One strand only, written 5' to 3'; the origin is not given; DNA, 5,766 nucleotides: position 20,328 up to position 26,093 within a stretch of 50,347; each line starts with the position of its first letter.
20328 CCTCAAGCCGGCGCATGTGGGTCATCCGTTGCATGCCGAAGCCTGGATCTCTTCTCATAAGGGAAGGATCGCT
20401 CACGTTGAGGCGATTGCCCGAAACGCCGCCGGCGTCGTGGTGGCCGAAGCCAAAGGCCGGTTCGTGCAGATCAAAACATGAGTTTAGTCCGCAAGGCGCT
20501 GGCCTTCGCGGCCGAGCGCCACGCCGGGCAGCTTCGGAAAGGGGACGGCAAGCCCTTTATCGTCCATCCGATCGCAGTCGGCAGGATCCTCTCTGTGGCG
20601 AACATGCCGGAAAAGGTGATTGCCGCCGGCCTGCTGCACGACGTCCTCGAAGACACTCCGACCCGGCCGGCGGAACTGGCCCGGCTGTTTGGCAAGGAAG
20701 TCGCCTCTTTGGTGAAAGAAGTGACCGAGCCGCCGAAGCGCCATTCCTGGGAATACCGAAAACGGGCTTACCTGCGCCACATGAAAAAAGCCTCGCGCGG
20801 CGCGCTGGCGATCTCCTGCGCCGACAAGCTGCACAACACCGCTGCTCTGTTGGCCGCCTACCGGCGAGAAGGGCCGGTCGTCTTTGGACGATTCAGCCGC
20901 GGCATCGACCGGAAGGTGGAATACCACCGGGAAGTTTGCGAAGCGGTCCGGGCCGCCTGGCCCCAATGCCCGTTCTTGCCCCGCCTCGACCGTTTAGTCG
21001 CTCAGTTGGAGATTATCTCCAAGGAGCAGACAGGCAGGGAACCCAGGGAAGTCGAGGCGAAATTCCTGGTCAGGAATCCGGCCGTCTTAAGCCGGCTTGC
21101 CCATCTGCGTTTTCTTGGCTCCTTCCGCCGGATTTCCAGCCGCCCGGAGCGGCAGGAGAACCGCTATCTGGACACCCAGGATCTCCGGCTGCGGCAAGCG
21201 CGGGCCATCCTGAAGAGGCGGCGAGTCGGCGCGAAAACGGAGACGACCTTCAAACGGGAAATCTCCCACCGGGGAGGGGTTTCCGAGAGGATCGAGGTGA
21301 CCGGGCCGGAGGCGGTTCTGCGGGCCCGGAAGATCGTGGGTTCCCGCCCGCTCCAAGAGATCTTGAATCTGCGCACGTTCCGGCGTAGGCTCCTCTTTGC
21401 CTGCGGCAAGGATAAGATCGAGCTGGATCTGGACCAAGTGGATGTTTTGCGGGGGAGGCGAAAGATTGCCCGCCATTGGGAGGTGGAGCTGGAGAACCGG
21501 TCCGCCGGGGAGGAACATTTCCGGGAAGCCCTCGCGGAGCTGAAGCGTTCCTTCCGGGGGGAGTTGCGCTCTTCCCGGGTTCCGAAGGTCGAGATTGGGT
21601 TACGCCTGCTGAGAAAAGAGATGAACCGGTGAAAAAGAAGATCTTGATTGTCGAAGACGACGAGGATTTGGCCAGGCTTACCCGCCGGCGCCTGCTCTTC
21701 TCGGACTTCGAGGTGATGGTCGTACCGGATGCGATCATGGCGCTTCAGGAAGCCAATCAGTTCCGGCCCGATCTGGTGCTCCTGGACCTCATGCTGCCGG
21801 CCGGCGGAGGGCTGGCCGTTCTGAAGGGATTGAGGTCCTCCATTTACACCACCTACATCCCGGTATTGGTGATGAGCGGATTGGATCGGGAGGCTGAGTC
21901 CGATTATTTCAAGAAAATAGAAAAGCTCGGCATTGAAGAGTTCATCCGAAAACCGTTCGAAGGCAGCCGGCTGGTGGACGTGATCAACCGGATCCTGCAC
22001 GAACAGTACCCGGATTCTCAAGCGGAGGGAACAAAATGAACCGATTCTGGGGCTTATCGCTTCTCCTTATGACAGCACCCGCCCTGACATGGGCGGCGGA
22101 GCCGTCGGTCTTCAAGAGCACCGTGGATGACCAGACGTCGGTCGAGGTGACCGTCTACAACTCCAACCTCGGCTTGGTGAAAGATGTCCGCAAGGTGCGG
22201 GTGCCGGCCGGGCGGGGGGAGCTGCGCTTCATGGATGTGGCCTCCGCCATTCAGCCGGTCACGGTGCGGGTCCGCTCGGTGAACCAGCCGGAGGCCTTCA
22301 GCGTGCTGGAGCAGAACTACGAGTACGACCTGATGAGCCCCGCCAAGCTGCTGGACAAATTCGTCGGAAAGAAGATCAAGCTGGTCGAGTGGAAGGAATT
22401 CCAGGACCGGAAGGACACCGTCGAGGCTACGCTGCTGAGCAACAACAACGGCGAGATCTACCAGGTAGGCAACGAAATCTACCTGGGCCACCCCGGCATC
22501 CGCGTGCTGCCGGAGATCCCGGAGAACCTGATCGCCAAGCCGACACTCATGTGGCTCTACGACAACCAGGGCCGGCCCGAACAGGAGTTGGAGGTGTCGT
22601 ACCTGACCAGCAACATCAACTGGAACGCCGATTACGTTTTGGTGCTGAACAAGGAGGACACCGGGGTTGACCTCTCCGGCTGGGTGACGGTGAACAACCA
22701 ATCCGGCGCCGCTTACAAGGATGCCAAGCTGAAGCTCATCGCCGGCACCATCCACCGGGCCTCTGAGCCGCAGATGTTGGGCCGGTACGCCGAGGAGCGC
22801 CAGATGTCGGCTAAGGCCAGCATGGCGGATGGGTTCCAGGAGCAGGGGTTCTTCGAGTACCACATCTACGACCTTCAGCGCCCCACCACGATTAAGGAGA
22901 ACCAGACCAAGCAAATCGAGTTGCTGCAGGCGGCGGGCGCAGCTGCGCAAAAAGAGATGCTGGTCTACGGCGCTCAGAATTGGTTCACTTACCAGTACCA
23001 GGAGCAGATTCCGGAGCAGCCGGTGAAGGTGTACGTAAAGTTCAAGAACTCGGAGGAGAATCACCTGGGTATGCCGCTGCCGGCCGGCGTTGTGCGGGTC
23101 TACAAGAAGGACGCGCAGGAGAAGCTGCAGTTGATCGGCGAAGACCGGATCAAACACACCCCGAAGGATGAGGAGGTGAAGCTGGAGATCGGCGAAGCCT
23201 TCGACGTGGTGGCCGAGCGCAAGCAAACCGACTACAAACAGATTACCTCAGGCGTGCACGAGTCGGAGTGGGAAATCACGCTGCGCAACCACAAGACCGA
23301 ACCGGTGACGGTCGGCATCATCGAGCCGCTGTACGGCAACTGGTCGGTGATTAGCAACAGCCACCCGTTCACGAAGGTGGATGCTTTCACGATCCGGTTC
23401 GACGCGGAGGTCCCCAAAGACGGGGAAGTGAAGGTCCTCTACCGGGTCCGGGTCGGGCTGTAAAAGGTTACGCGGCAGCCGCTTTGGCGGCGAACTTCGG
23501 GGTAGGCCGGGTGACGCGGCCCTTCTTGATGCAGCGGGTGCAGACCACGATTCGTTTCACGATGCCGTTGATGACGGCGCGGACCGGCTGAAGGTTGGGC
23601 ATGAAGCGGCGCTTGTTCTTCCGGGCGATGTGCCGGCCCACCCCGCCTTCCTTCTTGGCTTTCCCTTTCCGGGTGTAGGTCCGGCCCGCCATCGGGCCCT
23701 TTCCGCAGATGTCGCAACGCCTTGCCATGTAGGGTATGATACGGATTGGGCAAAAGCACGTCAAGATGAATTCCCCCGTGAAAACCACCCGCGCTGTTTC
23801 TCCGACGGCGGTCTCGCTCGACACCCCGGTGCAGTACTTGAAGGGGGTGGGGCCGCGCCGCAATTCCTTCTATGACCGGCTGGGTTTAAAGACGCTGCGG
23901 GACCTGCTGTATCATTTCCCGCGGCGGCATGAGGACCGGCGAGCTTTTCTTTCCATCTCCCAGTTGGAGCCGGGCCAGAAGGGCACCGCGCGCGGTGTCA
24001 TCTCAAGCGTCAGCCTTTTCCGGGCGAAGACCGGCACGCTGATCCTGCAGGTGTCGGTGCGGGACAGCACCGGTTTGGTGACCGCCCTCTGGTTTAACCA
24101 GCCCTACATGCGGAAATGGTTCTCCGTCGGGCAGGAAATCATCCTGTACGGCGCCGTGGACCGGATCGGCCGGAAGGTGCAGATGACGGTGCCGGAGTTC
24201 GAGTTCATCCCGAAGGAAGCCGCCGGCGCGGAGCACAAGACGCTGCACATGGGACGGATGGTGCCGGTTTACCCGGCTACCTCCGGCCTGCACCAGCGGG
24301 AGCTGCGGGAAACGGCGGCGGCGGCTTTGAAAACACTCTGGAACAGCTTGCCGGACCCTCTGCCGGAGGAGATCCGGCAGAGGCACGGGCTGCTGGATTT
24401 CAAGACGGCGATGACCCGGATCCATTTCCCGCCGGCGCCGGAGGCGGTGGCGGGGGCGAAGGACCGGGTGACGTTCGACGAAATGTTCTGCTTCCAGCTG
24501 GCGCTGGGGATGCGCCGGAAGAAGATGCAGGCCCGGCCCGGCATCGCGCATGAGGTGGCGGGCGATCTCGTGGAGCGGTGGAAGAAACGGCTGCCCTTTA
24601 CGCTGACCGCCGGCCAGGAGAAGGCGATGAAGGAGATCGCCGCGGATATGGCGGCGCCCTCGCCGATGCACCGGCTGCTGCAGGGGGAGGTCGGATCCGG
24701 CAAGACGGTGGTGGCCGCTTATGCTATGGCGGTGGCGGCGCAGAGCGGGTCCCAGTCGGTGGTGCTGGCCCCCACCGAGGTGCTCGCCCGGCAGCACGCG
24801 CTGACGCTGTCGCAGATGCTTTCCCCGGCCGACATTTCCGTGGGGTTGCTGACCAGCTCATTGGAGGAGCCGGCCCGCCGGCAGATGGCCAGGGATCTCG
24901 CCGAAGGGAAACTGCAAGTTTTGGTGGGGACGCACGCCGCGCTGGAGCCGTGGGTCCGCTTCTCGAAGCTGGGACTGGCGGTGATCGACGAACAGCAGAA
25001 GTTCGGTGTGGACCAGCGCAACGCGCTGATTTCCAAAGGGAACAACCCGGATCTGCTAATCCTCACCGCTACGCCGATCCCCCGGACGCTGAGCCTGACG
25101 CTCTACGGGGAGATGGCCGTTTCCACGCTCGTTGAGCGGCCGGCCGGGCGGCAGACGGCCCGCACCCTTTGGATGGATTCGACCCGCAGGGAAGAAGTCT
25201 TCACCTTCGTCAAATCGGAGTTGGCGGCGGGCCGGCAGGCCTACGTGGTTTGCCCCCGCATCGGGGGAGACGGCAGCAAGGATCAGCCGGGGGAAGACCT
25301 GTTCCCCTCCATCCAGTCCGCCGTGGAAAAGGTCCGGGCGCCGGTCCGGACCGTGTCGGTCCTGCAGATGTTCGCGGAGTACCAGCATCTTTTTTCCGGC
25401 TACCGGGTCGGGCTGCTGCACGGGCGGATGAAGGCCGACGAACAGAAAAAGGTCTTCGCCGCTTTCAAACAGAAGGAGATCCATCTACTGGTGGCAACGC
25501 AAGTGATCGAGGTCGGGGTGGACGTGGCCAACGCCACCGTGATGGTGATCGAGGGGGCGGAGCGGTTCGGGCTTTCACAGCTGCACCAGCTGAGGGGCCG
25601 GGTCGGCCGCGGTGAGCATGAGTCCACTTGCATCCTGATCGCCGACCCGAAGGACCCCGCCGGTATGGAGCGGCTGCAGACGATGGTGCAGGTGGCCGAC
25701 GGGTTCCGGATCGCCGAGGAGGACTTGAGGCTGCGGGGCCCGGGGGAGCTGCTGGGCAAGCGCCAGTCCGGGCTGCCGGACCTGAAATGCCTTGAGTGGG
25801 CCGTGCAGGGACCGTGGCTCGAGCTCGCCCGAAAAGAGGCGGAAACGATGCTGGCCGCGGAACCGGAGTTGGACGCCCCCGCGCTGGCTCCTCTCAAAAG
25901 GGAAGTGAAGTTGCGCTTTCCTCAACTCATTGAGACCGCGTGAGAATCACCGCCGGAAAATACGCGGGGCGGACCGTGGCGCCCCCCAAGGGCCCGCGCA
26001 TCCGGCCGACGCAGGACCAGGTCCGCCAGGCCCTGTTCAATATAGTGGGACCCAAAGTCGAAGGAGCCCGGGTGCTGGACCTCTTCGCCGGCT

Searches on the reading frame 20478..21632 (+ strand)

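Call 66: search_protein_families(library=pfam, proteins=[window:20478-21632:+], max_evalue=0.00001)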
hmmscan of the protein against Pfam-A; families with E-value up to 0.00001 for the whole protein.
window:20478-21632:+ (384 aa): 3 families
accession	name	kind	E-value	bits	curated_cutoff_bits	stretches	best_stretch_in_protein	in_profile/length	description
PF13328.12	HD_4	-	9.4e-19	68.1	27.2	1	7-124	1-127/156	HD domain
PF01928.26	CYTH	-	4.2e-15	56.5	23.2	1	190-355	2-160/179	CYTH domain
PF01966.28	HD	-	9.2e-07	29.6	22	1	30-120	4-115/116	HD domain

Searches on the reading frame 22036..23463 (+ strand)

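Call 66: search_protein_families(library=pfam, proteins=[window:22036-23463:+], max_evalue=0.00001)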
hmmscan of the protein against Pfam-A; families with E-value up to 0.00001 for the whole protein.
window:22036-23463:+ (475 aa): 1 family
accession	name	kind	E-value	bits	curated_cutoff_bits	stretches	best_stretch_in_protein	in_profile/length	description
PF13598.12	DUF4139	-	3.6e-13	50.1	31.8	1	185-431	1-152/205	Domain of unknown function (DUF4139)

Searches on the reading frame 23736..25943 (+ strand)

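Call 66: search_protein_families(library=pfam, proteins=[window:23736-25943:+], max_evalue=0.00001)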
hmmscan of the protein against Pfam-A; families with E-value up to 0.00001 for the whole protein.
window:23736-25943:+ (735 aa): 6 families
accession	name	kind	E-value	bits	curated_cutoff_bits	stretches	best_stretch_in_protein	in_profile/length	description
PF17191.10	RecG_wedge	-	1.5e-27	96.6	23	1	31-194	1-155/162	RecG wedge domain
PF00271.37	Helicase_C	-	1e-22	80.9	23.5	1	538-625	23-108/110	Helicase conserved C-terminal domain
PF00270.35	DEAD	-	1.8e-21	77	26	1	292-451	2-163/167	DEAD/DEAH box helicase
PF19833.4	RecG_dom3_C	-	1.3e-13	51.2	26.8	1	654-725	2-74/87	ATP-dependent DNA helicase RecG, domain 3, C-terminal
PF04851.21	ResIII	-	8.9e-08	32.6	22.5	1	289-447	3-162/164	Type III restriction enzyme, res subunit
PF22590.2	Cas3-like_C_2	-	9.6e-07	29.5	27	1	544-626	17-104/106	CRISPR-associated nuclease/helicase Cas3, C-terminal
